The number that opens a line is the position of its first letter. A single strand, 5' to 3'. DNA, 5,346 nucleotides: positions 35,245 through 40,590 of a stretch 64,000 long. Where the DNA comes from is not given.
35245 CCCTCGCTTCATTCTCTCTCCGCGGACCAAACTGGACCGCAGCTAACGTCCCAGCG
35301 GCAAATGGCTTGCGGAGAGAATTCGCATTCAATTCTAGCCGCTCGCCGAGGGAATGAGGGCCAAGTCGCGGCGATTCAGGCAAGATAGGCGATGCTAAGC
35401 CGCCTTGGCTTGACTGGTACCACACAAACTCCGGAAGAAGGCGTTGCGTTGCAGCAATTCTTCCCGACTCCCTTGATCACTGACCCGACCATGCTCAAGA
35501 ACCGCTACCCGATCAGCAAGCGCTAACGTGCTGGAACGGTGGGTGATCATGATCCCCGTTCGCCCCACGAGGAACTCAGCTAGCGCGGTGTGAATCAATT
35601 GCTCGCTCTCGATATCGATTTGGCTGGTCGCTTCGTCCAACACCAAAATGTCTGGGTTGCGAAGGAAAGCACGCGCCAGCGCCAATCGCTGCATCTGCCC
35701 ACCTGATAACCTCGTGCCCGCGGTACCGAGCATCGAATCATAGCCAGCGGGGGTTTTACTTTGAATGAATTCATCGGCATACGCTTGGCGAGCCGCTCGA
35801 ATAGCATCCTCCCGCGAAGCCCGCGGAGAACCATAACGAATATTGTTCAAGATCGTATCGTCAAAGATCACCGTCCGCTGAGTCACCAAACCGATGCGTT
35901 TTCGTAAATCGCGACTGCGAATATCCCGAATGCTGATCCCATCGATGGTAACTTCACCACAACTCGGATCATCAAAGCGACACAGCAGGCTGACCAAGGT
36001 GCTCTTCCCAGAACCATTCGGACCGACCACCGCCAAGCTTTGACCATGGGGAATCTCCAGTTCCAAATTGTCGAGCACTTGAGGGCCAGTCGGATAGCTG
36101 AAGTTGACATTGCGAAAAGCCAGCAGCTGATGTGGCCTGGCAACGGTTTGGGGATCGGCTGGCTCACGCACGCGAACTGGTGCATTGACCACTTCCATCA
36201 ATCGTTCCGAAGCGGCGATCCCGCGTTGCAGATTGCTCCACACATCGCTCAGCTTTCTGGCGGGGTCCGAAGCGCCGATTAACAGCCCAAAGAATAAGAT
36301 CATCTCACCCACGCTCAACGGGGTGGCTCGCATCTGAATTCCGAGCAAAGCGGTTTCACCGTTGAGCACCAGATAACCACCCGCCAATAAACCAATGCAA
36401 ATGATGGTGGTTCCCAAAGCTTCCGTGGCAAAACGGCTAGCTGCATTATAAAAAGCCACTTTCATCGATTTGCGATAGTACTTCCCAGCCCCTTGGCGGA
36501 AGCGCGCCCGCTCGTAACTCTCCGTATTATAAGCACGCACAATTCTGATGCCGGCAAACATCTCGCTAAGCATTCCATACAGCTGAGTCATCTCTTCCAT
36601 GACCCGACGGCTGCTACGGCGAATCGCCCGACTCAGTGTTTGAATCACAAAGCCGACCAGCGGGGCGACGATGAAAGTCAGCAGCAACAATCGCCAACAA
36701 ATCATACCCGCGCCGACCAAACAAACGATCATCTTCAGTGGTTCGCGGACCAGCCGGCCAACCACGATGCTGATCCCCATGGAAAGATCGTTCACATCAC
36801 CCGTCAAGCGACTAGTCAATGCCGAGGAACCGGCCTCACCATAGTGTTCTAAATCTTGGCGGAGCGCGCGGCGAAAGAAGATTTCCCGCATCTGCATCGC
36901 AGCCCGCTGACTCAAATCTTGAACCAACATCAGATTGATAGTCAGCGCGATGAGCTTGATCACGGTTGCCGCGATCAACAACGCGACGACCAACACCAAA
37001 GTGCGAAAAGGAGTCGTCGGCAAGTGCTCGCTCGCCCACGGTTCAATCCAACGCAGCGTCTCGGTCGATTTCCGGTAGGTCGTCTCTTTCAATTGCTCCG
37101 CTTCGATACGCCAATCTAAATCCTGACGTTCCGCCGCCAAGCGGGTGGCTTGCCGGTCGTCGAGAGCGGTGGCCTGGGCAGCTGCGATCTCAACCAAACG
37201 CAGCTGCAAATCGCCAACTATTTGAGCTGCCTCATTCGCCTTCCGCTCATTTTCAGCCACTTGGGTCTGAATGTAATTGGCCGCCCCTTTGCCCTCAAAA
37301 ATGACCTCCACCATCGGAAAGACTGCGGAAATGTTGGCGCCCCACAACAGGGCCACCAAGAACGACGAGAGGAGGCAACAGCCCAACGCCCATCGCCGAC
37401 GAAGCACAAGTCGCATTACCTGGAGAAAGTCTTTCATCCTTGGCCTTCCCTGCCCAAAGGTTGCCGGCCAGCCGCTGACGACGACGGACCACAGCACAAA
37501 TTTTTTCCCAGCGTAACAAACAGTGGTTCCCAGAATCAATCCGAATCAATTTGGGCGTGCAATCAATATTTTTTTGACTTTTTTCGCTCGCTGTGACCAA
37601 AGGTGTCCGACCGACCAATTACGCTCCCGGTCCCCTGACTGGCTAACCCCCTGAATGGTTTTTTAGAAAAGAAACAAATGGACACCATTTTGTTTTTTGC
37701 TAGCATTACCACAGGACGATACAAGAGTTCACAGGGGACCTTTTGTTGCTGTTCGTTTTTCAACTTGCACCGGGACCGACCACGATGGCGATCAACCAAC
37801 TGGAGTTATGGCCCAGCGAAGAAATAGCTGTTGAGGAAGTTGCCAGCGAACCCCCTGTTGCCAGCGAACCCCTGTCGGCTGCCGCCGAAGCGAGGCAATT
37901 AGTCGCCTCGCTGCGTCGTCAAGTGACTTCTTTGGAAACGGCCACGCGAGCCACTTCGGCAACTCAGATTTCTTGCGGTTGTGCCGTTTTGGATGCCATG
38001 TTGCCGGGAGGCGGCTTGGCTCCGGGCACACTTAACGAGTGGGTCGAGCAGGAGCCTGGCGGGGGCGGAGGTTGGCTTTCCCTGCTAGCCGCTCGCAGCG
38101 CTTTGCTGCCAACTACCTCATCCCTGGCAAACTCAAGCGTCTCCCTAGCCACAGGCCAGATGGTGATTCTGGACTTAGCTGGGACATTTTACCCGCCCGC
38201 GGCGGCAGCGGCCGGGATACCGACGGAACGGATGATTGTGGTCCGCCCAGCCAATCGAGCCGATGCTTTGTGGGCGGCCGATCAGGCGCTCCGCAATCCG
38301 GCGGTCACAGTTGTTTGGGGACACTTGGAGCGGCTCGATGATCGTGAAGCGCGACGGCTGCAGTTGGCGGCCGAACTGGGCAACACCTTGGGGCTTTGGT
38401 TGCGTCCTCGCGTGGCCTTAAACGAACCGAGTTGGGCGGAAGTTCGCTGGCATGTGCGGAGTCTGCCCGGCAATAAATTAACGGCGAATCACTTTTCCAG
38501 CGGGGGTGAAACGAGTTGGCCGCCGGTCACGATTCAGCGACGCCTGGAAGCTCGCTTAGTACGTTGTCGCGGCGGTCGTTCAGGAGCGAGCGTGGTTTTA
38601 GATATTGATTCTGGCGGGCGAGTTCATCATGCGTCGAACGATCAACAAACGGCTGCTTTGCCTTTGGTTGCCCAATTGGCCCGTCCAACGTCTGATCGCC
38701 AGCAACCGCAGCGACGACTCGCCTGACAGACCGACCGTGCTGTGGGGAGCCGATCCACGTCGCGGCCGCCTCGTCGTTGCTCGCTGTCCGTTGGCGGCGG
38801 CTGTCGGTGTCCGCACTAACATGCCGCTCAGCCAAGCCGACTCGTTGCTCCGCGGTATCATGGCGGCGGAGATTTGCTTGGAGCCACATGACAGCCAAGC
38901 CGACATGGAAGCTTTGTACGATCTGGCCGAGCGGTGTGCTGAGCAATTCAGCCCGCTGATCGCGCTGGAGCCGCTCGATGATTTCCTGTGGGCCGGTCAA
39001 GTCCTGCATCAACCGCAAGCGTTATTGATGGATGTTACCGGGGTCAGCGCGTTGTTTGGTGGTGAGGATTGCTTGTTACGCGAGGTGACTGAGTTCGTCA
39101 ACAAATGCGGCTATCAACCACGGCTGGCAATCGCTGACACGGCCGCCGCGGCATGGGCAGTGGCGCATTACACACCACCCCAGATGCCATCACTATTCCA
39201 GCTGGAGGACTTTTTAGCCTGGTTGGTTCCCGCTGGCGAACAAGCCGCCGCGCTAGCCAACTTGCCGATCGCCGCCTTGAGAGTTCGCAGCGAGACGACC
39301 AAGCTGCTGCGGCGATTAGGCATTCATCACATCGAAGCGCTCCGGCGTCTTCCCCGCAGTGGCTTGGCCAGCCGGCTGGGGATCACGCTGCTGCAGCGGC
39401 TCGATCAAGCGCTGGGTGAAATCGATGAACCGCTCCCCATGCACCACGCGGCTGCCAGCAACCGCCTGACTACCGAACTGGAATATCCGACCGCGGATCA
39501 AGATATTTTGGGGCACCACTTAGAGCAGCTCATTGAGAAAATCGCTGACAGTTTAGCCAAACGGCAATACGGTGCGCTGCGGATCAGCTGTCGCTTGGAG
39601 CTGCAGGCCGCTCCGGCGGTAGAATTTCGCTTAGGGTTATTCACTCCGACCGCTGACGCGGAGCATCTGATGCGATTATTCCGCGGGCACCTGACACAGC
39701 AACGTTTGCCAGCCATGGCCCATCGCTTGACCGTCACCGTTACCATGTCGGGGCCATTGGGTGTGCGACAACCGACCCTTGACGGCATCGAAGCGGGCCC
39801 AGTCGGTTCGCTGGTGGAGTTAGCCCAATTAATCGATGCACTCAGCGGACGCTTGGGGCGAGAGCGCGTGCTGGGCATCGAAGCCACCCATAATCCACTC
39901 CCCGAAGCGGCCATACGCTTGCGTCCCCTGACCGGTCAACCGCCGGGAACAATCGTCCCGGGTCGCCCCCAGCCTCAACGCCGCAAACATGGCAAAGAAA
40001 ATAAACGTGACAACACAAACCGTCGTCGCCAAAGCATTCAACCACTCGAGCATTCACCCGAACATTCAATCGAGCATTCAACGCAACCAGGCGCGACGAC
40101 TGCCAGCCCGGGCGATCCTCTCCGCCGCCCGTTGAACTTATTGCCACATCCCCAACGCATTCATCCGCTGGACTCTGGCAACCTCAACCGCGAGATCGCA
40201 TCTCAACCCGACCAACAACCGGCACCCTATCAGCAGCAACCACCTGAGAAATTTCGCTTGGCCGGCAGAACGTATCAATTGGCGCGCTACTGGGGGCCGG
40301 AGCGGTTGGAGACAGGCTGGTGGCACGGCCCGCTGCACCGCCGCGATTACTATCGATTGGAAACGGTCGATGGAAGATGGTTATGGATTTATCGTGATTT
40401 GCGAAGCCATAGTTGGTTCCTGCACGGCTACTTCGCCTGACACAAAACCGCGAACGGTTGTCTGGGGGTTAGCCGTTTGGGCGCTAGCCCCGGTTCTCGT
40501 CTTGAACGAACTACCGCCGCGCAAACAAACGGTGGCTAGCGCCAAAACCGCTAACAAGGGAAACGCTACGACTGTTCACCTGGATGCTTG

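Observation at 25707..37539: Candidate uncharacterised membrane-microdomain system: ABC exporter - S2P/CBS - NfeD/YqiJ-like - flotillin - giant AAA+ coiled-coil ATPase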

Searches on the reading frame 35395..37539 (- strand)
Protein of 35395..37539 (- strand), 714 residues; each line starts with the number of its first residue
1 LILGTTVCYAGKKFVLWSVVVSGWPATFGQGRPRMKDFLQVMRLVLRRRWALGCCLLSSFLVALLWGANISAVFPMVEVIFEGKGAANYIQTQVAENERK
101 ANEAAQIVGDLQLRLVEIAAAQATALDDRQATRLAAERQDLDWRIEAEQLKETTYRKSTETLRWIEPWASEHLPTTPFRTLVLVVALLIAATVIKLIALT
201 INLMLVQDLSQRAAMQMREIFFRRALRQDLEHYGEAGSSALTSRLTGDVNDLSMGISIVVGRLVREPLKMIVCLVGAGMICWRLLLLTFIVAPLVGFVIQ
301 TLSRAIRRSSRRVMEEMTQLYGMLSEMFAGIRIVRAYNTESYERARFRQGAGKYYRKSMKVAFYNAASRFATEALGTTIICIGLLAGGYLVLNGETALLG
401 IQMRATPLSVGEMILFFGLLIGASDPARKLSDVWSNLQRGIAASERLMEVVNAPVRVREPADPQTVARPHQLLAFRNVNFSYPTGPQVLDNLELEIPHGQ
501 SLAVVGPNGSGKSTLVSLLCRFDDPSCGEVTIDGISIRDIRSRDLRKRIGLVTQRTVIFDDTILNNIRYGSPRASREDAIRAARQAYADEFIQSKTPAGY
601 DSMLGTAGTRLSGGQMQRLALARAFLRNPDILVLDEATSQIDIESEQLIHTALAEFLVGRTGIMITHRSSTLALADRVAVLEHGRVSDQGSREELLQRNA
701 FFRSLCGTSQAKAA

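Call 3: search_protein_families(library=pfam, proteins=[window:35395-37539:-], max_evalue=0.01)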
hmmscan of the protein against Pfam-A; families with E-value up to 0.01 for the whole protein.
window:35395-37539:- (714 aa): 7 families
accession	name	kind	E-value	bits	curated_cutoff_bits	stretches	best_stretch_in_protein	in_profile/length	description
PF00664.28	ABC_membrane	-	7.6e-36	124.6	28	1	173-395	30-254/274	ABC transporter transmembrane region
PF00005.33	ABC_tran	-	2.1e-31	109.8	25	1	489-639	1-137/137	ABC transporter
PF02463.25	SMC_N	-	1.9e-05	24.6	40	0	501-516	26-41/220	RecF/RecN/SMC N terminal domain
PF13555.12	AAA_29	-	0.0019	18.3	27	1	494-516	17-39/61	P-loop containing region of AAA domain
PF13304.12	AAA_21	-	0.0035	17.9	27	0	503-519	3-19/304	AAA domain, putative AbiEii toxin, Type IV TA system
PF13401.12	AAA_22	-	0.0046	17.7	27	0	499-637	5-93/130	AAA domain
PF13175.12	AAA_15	-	0.008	16.3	32.1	0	503-556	27-84/374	AAA ATPase domain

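Call 4: search_protein_families(library=ncbifam, proteins=[window:35395-37539:-], max_evalue=0.01)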
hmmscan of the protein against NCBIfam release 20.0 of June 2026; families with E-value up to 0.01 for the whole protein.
window:35395-37539:- (714 aa): 191 families (the best 25 are shown)
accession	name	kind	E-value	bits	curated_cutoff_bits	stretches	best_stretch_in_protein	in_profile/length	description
TIGR02204.1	MsbA_rel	hypoth_equivalog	1.4e-113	380.6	780.4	1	184-705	60-571/576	ABC transporter, permease/ATP-binding protein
TIGR02203.1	MsbA_lipidA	equivalog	1.4e-112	377.1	602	1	180-705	53-565/572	lipid A export permease/ATP-binding protein MsbA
NF045513.1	HepA_fam_ABC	equivalog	4.6e-105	352.3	725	1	161-699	75-599/610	heterocyst formation ABC transporter subunit HepA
TIGR00958.1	3a01208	subfamily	2.6e-99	333.4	874.6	1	209-705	228-710/711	antigen peptide transporter 2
NF008381.0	PRK11176.1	equivalog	7.7e-97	325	867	1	180-705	63-575/582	lipid A ABC transporter ATP-binding protein/permease MsbA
NF052233.1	CphA_assoc_ABC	equivalog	7.1e-92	309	880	1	182-706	230-740/766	cyanophycin metabolism-associated ABC transporter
TIGR01846.1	type_I_sec_HlyB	subfamily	1e-81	275.3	725.55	1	180-705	177-688/694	type I secretion system permease/ATPase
TIGR03375.1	type_I_sec_LssB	subfamily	3.3e-81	273.6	693.1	1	174-699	181-692/696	type I secretion system permease/ATPase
NF010178.0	PRK13657.1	equivalog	9.6e-81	272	733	1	189-707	63-568/588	glucan ABC transporter ATP-binding protein/ permease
TIGR02857.1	CydD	equivalog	2.2e-76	257.9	435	1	178-681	40-529/529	thiol reductant ABC exporter subunit CydD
TIGR03796.1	NHLM_micro_ABC1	equivalog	1.3e-71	241.8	853.3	1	183-705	196-708/710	NHLP family bacteriocin export ABC transporter peptidase/permease/ATPase subunit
NF008055.0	PRK10789.1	equivalog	6.4e-71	239.5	845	1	179-713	55-575/590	SmdA family multidrug ABC transporter permease/ATP-binding protein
TIGR03797.1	NHLM_micro_ABC2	equivalog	1e-70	239.1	709.4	1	173-705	167-681/686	NHLP bacteriocin export ABC transporter permease/ATPase subunit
TIGR01193.1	bacteriocin_ABC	subfamily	5.4e-69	233.4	523.85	1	172-706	186-706/708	peptide cleavage/export ABC transporter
TIGR01192.1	chvA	subfamily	3.6e-67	227.3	585.4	1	197-708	71-569/585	glucan export ABC transporter ATP-binding protein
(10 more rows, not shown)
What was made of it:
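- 35395..37539 (-): MsbA-like ABC exporter with an insert of about 100 aa between TM1 and TM2. It is a neighbour only, not part of the conserved module. NCBIfam and Pfam in calls 3 and 4.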

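Call 5: search_protein_families(library=padloc, proteins=[window:35395-37539:-], max_evalue=0.01)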
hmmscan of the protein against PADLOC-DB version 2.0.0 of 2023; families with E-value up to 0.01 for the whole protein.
window:35395-37539:- (714 aa): 4 families
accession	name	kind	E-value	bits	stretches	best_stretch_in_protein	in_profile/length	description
PDLC04135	mad3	-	1.6e-30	104.9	2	607-691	260-346/374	mads_3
PDLC04140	mad8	-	3.9e-09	34.4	1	484-649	12-214/314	mads_8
PDLC02335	AbiLi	-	0.0021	15.2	1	470-519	48-96/326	AbiLi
PDLC02980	AriA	-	0.0024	15.9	1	503-519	3-19/304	-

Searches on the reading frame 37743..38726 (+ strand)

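Call 3: search_protein_families(library=pfam, proteins=[window:37743-38726:+], max_evalue=0.01)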
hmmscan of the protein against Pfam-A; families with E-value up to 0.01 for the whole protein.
window:37743-38726:+ (327 aa): 0 families

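Call 4: search_protein_families(library=ncbifam, proteins=[window:37743-38726:+], max_evalue=0.01)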
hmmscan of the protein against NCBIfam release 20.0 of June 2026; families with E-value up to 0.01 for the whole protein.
window:37743-38726:+ (327 aa): 4 families
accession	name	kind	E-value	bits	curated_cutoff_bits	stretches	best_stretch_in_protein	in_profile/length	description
NF033429.2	ImuA_translesion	equivalog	1.4e-24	87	150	1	69-242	9-169/181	translesion DNA synthesis-associated protein ImuA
NF007892.0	PRK10595.1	equivalog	3.4e-09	36.7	162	1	156-226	81-151/169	cell division inhibitor SulA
TIGR00623.2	SOS_SulA_coli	exception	8.3e-09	35.5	150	1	156-227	79-151/168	SOS-induced cell division inhibitor SulA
NF041583.1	SOS_SulA_aeru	exception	0.00049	20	150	1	157-218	91-152/157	SOS-induced cell division inhibitor SulA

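Call 5: search_protein_families(library=padloc, proteins=[window:37743-38726:+], max_evalue=0.01)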
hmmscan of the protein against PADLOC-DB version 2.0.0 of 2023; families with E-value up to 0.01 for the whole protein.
window:37743-38726:+ (327 aa): 0 families

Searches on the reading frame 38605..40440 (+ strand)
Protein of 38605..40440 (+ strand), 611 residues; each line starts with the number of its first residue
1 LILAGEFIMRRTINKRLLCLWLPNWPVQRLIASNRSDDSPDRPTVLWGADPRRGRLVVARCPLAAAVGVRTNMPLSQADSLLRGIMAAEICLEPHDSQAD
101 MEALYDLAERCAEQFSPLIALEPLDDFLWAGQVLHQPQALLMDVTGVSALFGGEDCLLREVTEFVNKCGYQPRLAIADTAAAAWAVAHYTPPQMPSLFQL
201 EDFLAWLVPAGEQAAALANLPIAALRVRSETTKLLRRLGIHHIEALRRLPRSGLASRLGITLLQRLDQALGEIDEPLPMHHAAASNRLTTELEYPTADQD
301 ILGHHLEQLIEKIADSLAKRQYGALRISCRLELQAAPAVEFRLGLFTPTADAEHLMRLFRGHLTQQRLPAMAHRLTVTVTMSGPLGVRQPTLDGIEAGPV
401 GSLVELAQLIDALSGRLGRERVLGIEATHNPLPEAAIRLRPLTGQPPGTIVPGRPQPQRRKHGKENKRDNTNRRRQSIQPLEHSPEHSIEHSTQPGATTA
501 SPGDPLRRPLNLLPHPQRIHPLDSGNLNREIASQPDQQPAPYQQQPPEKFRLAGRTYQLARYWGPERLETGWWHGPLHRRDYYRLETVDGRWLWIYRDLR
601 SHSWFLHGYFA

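Call 3: search_protein_families(library=pfam, proteins=[window:38605-40440:+], max_evalue=0.01)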
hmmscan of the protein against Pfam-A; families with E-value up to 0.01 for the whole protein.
window:38605-40440:+ (611 aa): 1 family
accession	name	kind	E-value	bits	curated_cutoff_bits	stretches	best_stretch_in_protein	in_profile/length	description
PF00817.25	IMS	-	0.0012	19.2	23.2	1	41-185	20-145/148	impB/mucB/samB family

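Call 4: search_protein_families(library=ncbifam, proteins=[window:38605-40440:+], max_evalue=0.01)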
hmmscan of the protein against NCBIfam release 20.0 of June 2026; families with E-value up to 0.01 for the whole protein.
window:38605-40440:+ (611 aa): 4 families
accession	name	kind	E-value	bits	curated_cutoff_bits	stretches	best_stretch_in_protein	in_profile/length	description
NF002751.0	PRK02794.1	equivalog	2.4e-08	33.3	371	1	212-375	203-366/425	DNA polymerase IV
NF002848.0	PRK03103.1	subfamily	3.7e-08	32.3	381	1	40-276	27-239/410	DNA polymerase IV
NF002882.0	PRK03348.1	equivalog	3e-07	29.6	389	1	207-391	167-351/461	DNA polymerase IV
NF003015.0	PRK03858.1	subfamily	0.00087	18.4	367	1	207-379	163-336/399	DNA polymerase IV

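Call 5: search_protein_families(library=padloc, proteins=[window:38605-40440:+], max_evalue=0.01)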
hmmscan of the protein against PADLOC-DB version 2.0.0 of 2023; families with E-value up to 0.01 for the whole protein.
window:38605-40440:+ (611 aa): 0 families
